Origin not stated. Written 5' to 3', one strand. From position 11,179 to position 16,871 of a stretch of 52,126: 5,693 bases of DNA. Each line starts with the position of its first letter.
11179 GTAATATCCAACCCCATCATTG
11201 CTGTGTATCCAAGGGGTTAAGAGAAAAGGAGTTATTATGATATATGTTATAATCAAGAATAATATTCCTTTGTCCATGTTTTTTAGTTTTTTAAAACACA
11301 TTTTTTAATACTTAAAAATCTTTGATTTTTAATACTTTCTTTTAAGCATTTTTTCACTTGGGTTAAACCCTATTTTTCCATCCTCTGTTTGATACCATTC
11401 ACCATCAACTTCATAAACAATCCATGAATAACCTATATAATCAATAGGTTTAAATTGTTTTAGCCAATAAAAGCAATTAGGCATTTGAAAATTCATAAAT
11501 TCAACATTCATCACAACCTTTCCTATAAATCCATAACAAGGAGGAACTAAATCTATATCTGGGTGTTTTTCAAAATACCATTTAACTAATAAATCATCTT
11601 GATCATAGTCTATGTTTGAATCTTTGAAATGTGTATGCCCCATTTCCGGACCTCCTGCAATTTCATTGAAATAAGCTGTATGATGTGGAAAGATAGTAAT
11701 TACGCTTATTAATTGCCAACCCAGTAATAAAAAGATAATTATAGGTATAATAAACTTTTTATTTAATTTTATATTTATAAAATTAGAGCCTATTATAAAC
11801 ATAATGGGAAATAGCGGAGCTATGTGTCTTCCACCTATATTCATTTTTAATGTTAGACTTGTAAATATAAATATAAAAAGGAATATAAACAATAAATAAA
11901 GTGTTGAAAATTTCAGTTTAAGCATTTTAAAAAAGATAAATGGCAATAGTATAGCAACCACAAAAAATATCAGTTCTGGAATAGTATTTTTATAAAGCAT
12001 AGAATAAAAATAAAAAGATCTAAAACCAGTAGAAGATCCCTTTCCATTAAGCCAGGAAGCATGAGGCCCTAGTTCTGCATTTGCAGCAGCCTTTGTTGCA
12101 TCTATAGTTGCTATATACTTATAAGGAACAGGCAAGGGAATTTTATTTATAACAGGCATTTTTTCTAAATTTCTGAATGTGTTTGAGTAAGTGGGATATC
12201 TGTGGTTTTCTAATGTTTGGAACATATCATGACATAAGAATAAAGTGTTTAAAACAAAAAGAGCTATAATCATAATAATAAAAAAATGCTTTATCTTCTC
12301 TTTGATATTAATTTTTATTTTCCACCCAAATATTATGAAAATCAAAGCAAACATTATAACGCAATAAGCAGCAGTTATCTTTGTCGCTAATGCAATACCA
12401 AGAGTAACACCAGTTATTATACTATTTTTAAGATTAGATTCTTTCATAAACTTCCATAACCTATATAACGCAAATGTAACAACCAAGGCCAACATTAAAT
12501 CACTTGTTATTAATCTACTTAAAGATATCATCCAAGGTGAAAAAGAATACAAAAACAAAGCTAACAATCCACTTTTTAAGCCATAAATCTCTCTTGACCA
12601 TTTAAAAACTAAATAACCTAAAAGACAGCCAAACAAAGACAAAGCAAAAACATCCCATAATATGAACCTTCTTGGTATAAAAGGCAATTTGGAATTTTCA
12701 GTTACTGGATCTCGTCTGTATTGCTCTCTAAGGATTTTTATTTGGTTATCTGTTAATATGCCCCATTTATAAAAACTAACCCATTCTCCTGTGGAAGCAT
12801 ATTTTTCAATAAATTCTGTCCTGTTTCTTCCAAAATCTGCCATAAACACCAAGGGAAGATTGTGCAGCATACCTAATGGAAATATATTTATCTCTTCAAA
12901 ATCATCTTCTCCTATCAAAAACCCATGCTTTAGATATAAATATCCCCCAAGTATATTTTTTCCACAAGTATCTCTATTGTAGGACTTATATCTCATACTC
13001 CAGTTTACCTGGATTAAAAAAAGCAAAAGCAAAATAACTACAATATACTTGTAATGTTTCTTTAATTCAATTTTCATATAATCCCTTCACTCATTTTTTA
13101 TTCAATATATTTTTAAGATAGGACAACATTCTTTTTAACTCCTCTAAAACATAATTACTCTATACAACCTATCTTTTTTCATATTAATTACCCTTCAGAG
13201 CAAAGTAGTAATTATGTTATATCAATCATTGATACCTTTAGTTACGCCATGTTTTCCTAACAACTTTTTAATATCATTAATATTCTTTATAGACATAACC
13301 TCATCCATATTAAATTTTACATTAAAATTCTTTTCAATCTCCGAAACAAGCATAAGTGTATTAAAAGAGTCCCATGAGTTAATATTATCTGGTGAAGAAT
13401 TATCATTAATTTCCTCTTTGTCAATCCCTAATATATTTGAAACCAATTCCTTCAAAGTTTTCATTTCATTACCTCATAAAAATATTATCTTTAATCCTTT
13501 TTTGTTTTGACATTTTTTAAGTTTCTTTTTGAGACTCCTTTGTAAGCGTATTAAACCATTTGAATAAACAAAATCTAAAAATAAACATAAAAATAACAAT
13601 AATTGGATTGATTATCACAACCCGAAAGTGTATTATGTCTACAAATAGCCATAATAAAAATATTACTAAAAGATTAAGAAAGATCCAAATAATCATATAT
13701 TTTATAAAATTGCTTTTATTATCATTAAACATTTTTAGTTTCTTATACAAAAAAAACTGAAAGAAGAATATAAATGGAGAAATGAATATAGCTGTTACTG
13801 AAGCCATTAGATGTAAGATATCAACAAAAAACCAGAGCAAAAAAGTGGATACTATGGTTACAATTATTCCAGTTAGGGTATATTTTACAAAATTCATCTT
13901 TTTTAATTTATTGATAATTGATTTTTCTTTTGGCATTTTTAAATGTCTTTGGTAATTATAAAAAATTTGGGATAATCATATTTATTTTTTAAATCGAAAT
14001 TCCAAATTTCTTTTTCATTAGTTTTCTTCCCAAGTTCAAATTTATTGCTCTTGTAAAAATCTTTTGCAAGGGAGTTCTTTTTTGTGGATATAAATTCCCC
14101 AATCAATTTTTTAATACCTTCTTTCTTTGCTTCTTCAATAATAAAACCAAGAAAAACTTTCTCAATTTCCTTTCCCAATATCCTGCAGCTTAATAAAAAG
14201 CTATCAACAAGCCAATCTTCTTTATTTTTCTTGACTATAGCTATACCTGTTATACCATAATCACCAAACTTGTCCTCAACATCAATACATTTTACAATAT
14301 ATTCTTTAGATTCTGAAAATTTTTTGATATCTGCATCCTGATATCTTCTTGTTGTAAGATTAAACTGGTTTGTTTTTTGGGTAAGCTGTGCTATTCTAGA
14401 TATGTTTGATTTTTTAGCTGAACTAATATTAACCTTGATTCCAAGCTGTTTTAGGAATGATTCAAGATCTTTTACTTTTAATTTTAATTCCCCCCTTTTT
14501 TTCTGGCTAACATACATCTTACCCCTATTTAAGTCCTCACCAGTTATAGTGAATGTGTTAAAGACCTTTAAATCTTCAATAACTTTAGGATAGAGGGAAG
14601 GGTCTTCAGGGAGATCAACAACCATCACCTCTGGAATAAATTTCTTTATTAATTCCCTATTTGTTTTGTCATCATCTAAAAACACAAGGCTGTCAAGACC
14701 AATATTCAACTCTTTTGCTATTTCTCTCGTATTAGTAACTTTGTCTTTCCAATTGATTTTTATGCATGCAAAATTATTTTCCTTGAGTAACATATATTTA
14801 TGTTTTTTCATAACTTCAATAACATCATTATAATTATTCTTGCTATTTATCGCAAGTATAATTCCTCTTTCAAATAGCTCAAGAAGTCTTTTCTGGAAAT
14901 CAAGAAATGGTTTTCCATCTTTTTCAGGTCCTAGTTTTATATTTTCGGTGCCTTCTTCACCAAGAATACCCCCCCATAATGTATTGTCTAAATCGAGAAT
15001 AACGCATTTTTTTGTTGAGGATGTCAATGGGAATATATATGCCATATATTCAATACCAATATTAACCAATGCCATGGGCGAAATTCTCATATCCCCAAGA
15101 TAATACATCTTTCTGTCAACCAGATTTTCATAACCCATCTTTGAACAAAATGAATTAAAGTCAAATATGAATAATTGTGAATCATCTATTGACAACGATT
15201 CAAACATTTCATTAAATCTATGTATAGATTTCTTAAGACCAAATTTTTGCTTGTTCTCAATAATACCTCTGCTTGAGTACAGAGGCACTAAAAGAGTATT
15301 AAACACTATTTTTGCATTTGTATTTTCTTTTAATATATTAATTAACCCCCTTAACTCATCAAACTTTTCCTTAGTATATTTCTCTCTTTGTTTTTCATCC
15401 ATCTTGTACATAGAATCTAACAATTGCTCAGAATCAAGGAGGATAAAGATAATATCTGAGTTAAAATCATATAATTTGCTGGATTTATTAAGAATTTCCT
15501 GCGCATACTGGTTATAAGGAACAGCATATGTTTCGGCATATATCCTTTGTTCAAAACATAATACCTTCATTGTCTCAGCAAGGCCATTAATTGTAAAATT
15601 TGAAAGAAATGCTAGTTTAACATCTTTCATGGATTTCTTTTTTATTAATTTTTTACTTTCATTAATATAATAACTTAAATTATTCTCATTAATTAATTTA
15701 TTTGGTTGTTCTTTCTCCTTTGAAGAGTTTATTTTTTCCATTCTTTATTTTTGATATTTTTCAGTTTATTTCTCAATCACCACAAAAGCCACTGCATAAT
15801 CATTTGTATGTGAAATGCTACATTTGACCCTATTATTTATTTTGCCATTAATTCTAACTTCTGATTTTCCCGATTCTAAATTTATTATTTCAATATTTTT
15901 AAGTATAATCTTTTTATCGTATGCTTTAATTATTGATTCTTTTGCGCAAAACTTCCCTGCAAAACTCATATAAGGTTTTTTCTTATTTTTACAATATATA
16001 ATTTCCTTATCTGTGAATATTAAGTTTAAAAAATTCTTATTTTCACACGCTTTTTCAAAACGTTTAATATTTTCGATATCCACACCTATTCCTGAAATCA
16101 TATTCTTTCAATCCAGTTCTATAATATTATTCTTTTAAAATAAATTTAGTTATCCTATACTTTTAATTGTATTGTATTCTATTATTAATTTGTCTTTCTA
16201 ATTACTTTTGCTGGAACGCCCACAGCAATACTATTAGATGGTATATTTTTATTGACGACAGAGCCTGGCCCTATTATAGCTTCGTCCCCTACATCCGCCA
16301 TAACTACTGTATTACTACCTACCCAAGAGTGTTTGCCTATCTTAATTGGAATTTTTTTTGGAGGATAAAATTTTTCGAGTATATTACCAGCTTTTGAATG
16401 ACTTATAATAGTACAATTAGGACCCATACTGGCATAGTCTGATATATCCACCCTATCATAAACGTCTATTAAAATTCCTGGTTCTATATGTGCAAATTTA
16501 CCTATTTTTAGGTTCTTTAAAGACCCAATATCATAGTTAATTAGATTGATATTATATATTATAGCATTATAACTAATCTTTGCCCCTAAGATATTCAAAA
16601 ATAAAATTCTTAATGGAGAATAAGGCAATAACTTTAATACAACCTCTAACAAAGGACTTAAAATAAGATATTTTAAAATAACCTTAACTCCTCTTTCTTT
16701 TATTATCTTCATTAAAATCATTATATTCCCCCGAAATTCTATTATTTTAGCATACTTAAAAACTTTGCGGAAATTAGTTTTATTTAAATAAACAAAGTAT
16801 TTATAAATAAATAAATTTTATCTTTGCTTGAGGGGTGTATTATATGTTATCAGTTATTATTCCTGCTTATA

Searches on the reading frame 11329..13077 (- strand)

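Call 19: search_protein_families(library=pfam, proteins=[window:11329-13077:-], max_evalue=0.001)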
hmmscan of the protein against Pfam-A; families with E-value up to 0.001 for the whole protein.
window:11329-13077:- (582 aa): 2 families
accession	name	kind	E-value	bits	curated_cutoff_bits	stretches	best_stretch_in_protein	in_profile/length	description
PF13231.12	PMT_2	-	9e-12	45.9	26.1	1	147-275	29-155/160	Dolichyl-phosphate-mannose-protein mannosyltransferase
PF02366.24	PMT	-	7e-09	36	22.7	1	148-276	91-229/245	Dolichyl-phosphate-mannose-protein mannosyltransferase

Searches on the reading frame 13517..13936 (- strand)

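Call 47: search_protein_families(library=pfam, proteins=[window:13517-13936:-], max_evalue=0.01)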
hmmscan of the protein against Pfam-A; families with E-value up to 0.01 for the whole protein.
window:13517-13936:- (139 aa): 1 family
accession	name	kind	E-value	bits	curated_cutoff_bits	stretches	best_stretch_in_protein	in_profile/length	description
PF04138.20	GtrA_DPMS_TM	-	0.0033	18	26.1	0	18-128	1-115/117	GtrA/DPMS, transmembrane domain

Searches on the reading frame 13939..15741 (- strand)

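Call 19: search_protein_families(library=pfam, proteins=[window:13939-15741:-], max_evalue=0.001)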
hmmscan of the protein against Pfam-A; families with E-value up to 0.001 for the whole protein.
window:13939-15741:- (600 aa): 1 family
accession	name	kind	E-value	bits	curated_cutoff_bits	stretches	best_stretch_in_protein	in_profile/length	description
PF21211.3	FkbH_N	-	7.4e-14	52.6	27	1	42-222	1-177/192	FkbH, N-terminal domain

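Call 33: search_protein_families(library=ncbifam, proteins=[window:13939-15741:-], max_evalue=0.001)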
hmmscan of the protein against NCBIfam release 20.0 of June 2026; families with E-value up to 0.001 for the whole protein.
window:13939-15741:- (600 aa): 2 families
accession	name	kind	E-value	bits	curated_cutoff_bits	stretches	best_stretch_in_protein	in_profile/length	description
TIGR01686.1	FkbH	subfamily_domain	1.4e-89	300.5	146.65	1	243-570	2-321/323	FkbH domain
TIGR01681.1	HAD-SF-IIIC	subfamily_domain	2.9e-16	60.5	35.75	1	245-368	1-131/132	HAD-IIIC family phosphatase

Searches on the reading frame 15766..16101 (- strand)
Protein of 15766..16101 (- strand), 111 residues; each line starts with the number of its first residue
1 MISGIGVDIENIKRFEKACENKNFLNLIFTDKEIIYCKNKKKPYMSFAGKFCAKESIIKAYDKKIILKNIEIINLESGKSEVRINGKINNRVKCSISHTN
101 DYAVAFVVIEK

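Call 47: search_protein_families(library=pfam, proteins=[window:15766-16101:-], max_evalue=0.01)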
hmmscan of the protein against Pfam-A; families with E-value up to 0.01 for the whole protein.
window:15766-16101:- (111 aa): 1 family
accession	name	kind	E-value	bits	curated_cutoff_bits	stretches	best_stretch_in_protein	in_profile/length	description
PF01648.25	ACPS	-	3.9e-18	65.9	25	1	4-107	1-111/111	4'-phosphopantetheinyl transferase superfamily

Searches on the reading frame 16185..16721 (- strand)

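Call 47: search_protein_families(library=pfam, proteins=[window:16185-16721:-], max_evalue=0.01)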
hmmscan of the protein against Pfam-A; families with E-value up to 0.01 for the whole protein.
window:16185-16721:- (178 aa): 2 families
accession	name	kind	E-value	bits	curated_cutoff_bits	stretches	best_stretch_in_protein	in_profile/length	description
PF00132.30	Hexapep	-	3.8e-09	36.3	27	1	126-158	2-36/36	Bacterial transferase hexapeptide (six repeats)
PF14602.12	Hexapep_2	-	8.6e-05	22.6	27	1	125-157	1-33/34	Hexapeptide repeat of succinyl-transferase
